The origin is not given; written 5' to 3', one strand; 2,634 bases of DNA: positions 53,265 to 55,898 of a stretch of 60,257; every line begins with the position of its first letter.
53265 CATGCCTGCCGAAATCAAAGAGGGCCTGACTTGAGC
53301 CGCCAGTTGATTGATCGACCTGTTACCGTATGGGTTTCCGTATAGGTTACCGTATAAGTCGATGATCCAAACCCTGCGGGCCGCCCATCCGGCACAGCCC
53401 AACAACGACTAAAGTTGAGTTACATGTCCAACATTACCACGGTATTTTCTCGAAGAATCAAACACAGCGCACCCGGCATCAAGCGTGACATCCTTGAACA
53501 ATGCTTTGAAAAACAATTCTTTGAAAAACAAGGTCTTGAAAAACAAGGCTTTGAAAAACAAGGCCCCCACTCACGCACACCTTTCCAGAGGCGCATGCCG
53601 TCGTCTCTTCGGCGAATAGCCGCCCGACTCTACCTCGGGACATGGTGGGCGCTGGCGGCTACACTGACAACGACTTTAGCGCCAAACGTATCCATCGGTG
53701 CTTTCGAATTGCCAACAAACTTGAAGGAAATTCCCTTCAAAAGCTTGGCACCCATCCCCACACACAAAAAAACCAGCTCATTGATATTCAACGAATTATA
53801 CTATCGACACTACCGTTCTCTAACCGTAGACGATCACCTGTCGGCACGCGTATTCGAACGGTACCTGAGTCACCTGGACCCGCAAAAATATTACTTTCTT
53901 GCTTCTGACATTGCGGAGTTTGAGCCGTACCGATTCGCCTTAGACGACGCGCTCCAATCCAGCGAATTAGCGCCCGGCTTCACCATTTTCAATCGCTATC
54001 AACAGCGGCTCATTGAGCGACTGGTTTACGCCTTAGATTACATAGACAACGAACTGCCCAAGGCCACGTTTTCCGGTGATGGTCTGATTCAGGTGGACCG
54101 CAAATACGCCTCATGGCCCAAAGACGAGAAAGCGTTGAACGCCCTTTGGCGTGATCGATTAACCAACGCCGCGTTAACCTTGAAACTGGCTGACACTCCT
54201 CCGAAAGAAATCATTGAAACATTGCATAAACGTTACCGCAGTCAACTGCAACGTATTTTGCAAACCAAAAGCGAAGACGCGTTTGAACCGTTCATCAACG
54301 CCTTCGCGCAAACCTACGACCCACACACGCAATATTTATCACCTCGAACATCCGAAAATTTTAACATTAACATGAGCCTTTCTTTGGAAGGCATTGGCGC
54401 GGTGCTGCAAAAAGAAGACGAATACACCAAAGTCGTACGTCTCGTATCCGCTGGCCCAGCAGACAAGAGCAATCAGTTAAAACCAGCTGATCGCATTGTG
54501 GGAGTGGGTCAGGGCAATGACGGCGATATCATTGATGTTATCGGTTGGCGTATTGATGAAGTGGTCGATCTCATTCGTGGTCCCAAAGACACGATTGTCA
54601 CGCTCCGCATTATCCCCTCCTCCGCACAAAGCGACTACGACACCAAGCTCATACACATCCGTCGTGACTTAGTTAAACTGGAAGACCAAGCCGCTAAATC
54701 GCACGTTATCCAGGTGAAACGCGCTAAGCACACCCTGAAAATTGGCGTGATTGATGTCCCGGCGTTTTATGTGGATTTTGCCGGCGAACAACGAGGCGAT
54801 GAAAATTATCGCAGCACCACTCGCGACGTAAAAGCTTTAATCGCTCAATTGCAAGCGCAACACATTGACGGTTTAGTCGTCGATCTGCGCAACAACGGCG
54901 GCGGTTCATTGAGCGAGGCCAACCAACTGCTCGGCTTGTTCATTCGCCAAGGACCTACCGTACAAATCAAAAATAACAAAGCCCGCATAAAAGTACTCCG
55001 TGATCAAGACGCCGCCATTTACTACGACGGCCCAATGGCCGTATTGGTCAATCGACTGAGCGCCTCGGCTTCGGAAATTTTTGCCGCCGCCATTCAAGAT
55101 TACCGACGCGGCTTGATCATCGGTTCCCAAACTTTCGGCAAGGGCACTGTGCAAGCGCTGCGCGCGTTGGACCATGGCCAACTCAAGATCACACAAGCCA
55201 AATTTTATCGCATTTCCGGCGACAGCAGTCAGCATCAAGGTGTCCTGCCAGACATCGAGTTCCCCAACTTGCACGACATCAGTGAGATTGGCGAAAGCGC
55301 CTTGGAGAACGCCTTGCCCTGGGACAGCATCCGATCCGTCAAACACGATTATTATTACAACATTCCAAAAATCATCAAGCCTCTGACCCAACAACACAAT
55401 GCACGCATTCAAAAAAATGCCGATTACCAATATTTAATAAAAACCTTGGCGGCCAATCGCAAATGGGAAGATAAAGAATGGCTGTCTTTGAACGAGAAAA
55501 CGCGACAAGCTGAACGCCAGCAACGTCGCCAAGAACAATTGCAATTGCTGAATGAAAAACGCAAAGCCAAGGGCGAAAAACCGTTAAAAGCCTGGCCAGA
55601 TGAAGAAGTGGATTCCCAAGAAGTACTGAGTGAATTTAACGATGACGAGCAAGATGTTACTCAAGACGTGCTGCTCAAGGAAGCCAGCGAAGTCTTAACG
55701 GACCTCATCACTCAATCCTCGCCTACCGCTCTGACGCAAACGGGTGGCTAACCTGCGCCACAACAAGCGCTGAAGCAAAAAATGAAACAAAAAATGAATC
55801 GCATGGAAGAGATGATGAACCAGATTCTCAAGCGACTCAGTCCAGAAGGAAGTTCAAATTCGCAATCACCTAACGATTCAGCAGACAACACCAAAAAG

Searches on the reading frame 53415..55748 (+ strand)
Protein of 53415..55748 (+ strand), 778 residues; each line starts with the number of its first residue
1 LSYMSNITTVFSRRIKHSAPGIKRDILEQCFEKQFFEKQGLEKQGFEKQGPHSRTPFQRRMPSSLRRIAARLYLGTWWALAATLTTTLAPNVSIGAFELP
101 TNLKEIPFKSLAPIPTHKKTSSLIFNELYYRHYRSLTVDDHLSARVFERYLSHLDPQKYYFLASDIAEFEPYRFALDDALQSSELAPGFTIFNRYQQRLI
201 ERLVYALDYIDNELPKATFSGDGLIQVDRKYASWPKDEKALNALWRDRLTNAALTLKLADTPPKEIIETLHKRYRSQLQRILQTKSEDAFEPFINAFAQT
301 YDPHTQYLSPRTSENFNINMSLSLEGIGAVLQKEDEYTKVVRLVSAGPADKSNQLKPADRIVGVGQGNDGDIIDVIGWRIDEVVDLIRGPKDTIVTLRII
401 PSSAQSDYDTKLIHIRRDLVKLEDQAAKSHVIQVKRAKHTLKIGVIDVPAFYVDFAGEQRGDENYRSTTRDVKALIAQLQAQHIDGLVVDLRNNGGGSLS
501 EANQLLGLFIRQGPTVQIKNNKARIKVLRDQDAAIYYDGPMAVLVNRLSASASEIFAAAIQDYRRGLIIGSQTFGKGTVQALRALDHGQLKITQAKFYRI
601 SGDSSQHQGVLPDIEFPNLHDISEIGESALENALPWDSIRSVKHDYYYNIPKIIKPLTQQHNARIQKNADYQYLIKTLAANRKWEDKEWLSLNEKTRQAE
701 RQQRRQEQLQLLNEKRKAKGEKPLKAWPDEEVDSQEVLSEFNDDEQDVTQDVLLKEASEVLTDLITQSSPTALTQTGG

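Call 61: search_protein_families(library=pfam, proteins=[window:53415-55748:+], max_evalue=0.00001)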
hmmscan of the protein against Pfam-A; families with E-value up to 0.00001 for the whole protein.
window:53415-55748:+ (778 aa): 4 families
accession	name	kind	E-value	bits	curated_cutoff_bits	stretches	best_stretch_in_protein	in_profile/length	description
PF17804.6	TSP_NTD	-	3.6e-60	203.9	26.4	1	125-311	2-188/188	Tail specific protease N-terminal domain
PF03572.23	Peptidase_S41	-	1.1e-45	155.7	24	1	442-615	1-164/165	Peptidase family S41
PF11818.13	DUF3340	-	2.9e-34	118.9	28.6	1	621-765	2-154/155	C-terminal domain of tail specific protease (DUF3340)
PF00595.29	PDZ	-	8.9e-06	26.4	23.2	0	320-399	6-80/81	PDZ domain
